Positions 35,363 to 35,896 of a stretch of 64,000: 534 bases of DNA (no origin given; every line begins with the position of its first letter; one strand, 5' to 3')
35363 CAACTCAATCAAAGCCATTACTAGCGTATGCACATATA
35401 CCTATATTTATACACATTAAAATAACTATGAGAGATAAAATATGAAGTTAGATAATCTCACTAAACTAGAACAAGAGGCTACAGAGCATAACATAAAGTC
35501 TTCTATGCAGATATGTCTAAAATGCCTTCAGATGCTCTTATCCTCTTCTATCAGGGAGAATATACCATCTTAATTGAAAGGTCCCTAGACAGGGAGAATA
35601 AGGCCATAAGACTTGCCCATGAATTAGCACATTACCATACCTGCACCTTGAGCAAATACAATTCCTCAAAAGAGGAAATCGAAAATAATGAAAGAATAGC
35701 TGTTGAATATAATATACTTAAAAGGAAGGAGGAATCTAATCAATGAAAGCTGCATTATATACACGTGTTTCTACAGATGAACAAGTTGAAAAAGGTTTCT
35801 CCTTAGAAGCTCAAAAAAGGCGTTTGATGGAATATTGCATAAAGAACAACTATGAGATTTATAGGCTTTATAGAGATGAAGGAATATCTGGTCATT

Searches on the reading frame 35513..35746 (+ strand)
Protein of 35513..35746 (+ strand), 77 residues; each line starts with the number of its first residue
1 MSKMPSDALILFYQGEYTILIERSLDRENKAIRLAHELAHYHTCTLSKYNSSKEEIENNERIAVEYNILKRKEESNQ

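Call 3: search_protein_families(library=pfam, proteins=[window:35513-35746:+], max_evalue=0.1)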
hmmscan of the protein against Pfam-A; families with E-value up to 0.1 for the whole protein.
window:35513-35746:+ (77 aa): 1 family
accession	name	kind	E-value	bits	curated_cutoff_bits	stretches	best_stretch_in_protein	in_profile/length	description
PF06114.19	Peptidase_M78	-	5.7e-05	23.4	22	1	10-59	22-71/123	IrrE N-terminal-like domain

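Call 4: search_protein_families(library=padloc, proteins=[window:35513-35746:+], max_evalue=0.1)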
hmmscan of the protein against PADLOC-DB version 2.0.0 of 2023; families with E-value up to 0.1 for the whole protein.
window:35513-35746:+ (77 aa): 1 family
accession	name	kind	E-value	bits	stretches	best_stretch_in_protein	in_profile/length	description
PDLC04141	capP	-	0.0033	14.9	1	7-60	44-95/242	capP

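Call 5: search_protein_families(library=ncbifam, proteins=[window:35513-35746:+], max_evalue=0.1)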
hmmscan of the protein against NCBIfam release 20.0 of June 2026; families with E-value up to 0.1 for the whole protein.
window:35513-35746:+ (77 aa): 0 families

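Call 6: search_protein_families(library=phrogs, proteins=[window:35513-35746:+], max_evalue=0.01)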
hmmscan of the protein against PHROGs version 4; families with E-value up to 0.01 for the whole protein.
window:35513-35746:+ (77 aa): 1 family
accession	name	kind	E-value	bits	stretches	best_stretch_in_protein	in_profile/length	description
phrog_87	-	other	6.8e-06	27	1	10-61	67-117/227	metallo-protease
